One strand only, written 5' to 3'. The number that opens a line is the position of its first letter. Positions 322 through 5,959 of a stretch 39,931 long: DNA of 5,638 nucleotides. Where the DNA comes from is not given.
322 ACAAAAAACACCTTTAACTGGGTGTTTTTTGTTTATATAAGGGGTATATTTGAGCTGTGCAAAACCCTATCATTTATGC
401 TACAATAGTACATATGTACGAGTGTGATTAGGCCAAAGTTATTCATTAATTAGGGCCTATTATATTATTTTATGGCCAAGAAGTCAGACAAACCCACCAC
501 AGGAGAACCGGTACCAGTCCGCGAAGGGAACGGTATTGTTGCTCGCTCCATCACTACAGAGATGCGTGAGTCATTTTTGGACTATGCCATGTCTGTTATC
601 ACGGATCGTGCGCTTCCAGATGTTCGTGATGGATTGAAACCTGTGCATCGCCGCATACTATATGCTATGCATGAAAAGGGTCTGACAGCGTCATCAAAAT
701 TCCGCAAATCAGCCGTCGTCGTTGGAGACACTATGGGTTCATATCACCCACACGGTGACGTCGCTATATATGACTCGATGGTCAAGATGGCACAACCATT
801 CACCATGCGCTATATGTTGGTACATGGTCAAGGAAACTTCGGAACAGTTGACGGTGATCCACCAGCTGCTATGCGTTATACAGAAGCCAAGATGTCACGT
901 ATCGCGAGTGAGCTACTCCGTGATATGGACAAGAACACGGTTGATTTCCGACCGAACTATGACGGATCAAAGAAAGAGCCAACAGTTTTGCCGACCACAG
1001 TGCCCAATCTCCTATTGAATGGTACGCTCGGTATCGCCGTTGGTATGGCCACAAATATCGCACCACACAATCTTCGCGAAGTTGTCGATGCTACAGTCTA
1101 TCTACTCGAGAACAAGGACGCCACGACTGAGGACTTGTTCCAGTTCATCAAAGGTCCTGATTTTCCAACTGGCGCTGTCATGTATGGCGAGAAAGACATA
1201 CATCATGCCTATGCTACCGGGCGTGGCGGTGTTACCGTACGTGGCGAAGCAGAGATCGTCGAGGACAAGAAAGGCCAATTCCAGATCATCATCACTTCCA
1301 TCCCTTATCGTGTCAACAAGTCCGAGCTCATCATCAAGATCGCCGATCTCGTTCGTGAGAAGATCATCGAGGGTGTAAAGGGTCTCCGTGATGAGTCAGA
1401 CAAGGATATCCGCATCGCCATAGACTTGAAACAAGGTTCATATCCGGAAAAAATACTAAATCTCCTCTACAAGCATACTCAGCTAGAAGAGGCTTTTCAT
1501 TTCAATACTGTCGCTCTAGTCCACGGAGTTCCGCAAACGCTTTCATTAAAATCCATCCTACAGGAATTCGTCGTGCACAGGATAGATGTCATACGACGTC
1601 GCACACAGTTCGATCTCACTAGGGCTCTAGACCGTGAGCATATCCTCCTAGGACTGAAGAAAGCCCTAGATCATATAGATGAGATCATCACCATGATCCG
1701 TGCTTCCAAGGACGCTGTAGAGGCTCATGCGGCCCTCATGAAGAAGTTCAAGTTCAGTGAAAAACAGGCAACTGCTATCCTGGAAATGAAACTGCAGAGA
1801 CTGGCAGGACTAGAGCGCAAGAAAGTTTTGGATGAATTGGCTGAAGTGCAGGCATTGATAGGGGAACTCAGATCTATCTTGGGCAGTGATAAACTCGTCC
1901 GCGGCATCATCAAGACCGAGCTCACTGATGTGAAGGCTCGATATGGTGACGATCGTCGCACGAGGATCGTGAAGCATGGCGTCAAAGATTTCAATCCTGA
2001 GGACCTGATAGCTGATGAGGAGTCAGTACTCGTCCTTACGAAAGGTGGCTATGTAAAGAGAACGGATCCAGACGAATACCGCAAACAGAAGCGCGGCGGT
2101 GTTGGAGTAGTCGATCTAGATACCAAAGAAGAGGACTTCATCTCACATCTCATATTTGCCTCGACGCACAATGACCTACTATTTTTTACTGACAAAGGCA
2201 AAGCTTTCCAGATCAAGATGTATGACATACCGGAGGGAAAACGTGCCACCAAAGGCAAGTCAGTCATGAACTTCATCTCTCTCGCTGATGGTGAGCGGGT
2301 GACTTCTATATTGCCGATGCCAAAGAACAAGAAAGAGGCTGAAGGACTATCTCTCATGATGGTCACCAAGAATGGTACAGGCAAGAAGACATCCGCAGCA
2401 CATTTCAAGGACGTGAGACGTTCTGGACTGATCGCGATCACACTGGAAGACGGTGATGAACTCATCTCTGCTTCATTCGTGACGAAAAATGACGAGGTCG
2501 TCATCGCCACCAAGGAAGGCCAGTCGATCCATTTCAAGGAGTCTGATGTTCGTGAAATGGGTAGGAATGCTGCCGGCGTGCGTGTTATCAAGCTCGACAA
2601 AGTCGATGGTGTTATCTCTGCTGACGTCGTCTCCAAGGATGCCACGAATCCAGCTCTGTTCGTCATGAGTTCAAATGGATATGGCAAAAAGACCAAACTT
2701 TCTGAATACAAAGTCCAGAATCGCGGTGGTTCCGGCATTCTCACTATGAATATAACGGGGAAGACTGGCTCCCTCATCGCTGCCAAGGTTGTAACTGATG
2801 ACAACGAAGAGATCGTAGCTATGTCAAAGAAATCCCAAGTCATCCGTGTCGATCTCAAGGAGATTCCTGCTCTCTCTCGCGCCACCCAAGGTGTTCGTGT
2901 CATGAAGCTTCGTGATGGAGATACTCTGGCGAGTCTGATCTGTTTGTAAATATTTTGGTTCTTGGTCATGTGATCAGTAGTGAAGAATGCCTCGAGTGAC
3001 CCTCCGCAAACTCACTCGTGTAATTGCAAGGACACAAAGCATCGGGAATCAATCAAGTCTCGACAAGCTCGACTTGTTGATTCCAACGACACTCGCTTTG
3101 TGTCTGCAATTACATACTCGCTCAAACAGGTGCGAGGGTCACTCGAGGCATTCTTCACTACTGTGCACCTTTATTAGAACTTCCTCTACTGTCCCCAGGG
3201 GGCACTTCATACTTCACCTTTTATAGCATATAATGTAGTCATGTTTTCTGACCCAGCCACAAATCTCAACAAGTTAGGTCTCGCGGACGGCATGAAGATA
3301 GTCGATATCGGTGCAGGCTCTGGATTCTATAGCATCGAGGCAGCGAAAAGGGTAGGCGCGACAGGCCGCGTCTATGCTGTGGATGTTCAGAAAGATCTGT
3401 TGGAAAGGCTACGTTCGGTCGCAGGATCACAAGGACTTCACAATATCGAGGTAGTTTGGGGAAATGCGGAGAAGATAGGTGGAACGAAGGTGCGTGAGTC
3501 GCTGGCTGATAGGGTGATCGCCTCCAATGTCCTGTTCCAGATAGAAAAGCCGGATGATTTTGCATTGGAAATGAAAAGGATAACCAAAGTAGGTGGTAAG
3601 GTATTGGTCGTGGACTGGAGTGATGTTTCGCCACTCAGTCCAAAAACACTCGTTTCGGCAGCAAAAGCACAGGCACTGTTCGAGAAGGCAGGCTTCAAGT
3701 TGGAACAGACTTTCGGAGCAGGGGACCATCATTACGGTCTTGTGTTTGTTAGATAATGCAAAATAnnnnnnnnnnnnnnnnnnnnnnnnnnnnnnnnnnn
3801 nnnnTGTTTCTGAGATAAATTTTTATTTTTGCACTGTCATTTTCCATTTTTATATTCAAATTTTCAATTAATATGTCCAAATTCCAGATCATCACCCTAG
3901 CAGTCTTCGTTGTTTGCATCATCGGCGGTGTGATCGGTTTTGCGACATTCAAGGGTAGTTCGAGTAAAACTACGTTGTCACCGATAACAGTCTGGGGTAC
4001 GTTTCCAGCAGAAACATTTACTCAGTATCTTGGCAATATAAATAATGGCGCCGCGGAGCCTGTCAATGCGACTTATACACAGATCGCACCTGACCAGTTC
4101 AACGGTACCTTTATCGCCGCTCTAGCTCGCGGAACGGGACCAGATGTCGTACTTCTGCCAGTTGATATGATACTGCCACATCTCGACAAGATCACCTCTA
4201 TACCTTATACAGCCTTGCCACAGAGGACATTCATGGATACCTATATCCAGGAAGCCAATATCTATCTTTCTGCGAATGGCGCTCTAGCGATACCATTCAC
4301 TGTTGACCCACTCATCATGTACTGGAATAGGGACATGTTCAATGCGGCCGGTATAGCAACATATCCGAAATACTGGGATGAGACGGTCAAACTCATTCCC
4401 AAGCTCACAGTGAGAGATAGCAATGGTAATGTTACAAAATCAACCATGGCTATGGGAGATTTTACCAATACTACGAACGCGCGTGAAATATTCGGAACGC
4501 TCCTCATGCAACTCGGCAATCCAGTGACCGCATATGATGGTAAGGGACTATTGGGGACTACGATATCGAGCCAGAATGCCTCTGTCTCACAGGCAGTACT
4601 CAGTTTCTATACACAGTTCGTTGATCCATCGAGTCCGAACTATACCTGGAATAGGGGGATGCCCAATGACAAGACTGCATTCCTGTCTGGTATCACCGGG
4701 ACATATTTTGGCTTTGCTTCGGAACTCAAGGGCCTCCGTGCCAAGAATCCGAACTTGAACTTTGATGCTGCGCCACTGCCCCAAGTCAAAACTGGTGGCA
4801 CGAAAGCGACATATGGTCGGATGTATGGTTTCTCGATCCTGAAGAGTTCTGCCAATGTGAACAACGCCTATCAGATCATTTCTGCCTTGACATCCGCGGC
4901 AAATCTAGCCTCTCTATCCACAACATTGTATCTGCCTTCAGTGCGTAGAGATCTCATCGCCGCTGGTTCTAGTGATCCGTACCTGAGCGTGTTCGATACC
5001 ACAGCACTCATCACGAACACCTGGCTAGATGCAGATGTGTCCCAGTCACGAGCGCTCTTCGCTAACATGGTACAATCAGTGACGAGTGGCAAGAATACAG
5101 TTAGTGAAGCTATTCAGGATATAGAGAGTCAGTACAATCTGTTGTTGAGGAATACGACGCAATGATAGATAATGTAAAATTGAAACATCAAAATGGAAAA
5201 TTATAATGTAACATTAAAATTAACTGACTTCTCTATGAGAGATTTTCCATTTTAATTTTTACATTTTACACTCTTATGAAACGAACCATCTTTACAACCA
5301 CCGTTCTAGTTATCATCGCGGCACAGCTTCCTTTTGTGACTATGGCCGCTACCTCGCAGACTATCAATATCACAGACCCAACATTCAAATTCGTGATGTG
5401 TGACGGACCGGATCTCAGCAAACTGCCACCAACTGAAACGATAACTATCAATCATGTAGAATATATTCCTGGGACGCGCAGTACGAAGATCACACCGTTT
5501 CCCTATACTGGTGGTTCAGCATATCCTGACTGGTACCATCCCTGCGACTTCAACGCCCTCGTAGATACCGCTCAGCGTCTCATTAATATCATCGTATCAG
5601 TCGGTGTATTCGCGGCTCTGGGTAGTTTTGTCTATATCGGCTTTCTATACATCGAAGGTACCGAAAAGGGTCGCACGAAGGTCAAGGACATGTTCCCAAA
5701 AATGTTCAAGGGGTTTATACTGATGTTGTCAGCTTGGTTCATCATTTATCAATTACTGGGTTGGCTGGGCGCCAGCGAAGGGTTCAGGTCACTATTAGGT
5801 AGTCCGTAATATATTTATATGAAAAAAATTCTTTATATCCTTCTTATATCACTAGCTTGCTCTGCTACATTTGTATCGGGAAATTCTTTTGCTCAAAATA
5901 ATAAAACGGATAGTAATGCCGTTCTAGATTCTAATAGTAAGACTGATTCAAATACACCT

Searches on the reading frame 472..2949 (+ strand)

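Call 8: search_protein_families(library=ncbifam, proteins=[window:472-2949:+], max_evalue=0.1)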
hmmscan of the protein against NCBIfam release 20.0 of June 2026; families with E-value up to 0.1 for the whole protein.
window:472-2949:+ (825 aa): 12 families
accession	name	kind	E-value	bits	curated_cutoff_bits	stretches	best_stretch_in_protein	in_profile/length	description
NF004043.1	PRK05560.1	equivalog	0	1108.5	902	1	24-822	4-795/798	DNA gyrase subunit A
TIGR01063.1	gyrA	equivalog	0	1071.9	877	1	22-822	1-795/800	DNA topoisomerase (ATP-hydrolyzing) subunit A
NF038098.1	GyrA_w_intein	exception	4.1e-260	866.3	1850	2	137-821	538-1222/1232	intein-containing DNA gyrase subunit A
NF004044.1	PRK05561.1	subfamily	4.1e-250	832.4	654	2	27-723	2-688/738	DNA topoisomerase (ATP-hydrolyzing)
TIGR01061.1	parC_Gpos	equivalog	1.4e-210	701.5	813.25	2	26-721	5-695/737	DNA topoisomerase IV subunit A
NF010586.0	PRK13979.1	equivalog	1.3e-201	671.9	1475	3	18-675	9-670/957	DNA topoisomerase IV subunit A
TIGR01062.1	parC_Gneg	equivalog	2e-172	575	628.9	2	29-712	8-674/735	DNA topoisomerase IV subunit A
NF007209.0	PRK09631.1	equivalog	1e-72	245.7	644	1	27-529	4-483/635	DNA topoisomerase IV subunit A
NF009397.0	PRK12758.1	equivalog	2.5e-72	244.1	780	1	26-513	22-488/870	DNA gyrase/topoisomerase IV subunit A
NF007208.0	PRK09630.1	equivalog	9.2e-56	189.7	598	1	29-453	6-409/479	DNA topoisomerase IV subunit A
NF009596.0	PRK13038.1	equivalog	0.037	13.9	405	1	266-330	139-202/227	superantigen-like protein SSL10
NF009374.0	PRK12737.1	subfamily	0.041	12.9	383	1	330-455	27-149/284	tagatose-bisphosphate aldolase subunit GatY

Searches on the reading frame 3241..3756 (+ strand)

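Call 8: search_protein_families(library=ncbifam, proteins=[window:3241-3756:+], max_evalue=0.1)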
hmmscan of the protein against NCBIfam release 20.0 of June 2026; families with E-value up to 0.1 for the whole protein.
window:3241-3756:+ (171 aa): 63 families (the best 25 are shown)
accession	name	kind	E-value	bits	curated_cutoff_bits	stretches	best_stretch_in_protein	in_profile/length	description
NF008823.0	PRK11873.1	subfamily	1.7e-15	57.2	263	1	14-132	75-190/272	arsenite methyltransferase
NF041537.1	ArsM_AhpD_UU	exception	4.7e-15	55.2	510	1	14-135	74-192/345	arsenite methyltransferase/AhpD domain selenoprotein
NF047649.1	MTase_UXPK_star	exception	2.1e-14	53.2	460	1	14-135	75-193/283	methyltransferase/UXPK-star double selenoprotein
TIGR02469.1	CbiT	equivalog_domain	3.7e-14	53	78.3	1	7-93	10-93/124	precorrin-6Y C5,15-methyltransferase (decarboxylating) subunit CbiT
NF001240.0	PRK00216.1-1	equivalog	2.5e-13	49.7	378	1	11-132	58-179/251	bifunctional demethylmenaquinone methyltransferase/2-methoxy-6-polyprenyl-1,4-benzoquinol methylase UbiE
NF041536.1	ArsM_DUF2284_UU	exception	9.9e-13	47.2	575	1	14-126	74-183/459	arsenite methyltransferase/DUF2284 domain selenoprotein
NF052510.1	methyltran_MpqE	exception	4.7e-12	45.8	335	1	12-128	42-156/234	methyl-plastoquinone biosynthesis methyltransferase MpqE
NF001556.0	PRK00377.1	equivalog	6.7e-12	45.6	238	1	8-94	32-117/198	cobalt-precorrin-6Y C(15)-methyltransferase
TIGR04364.1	methyltran_FxLD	equivalog_domain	1.8e-10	40.4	320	1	6-78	72-143/394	methyltransferase, FxLD system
TIGR02752.1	MenG_heptapren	equivalog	4.1e-10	39.6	419.85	1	10-128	39-154/231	demethylmenaquinone methyltransferase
NF001243.0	PRK00216.1-4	equivalog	4.2e-10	39.4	235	1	10-128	41-156/237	demethylmenaquinone methyltransferase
NF010549.0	PRK13942.1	equivalog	8e-10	38.6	282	1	10-78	71-139/215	protein-L-isoaspartate O-methyltransferase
NF001242.0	PRK00216.1-3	equivalog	1.6e-08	34.3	351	1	16-130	70-182/258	bifunctional demethylmenaquinone methyltransferase/2-methoxy-6-polyprenyl-1,4-benzoquinol methylase UbiE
NF043040.1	corrin_prot_MT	hypoth_equivalog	2.5e-08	33.6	180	1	16-132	41-156/216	corrinoid protein-associated methyltransferase CpaM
TIGR01983.1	UbiG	equivalog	4.2e-08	32.8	102.95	1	16-123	49-151/228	bifunctional 2-polyprenyl-6-hydroxyphenol methylase/3-demethylubiquinol 3-O-methyltransferase UbiG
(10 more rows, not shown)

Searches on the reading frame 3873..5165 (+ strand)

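Call 8: search_protein_families(library=ncbifam, proteins=[window:3873-5165:+], max_evalue=0.1)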
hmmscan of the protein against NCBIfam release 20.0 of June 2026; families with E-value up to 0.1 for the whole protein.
window:3873-5165:+ (430 aa): 2 families
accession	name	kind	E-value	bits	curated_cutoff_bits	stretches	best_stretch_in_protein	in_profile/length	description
TIGR03850.1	bind_CPR_0540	equivalog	9.7e-05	21.1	299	1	139-422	153-433/437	carbohydrate ABC transporter substrate-binding protein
NF007011.0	PRK09474.1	equivalog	0.0013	17.6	291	0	72-179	65-166/396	maltose/maltodextrin ABC transporter substrate-binding protein MalE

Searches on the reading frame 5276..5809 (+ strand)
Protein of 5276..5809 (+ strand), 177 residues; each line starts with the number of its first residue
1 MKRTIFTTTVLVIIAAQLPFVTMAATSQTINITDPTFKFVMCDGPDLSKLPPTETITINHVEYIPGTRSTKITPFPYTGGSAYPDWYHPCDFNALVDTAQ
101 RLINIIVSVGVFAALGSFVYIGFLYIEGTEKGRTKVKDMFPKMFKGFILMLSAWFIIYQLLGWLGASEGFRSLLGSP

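Call 4: search_protein_families(library=pfam, proteins=[window:5276-5809:+], max_evalue=0.1)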
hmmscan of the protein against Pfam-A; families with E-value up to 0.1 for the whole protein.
window:5276-5809:+ (177 aa): 4 families
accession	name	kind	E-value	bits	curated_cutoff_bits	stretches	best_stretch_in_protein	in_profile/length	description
PF18895.5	T4SS_pilin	-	1.8e-05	25.2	26.6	1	95-158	5-69/71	Type IV secretion system pilin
PF02728.21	Cu_amine_oxidN3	-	0.0064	17.2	22.6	1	22-101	7-85/100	Copper amine oxidase, N3 domain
PF13273.12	DUF4064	-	0.031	14.9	32.1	1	110-166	13-78/102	Protein of unknown function (DUF4064)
PF15284.11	PAGK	-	0.058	13.8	22.8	0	1-33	1-35/64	Phage-encoded virulence factor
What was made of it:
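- On VirB2-like T4SS pilin (neighbouring array): Four of the five genes in 5276-7484 exceed the PF18895 gathering score; the first (5276-5809) scores 25.2 bits, just below the 26.6 cut-off, E 1.8e-5 (call 4).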
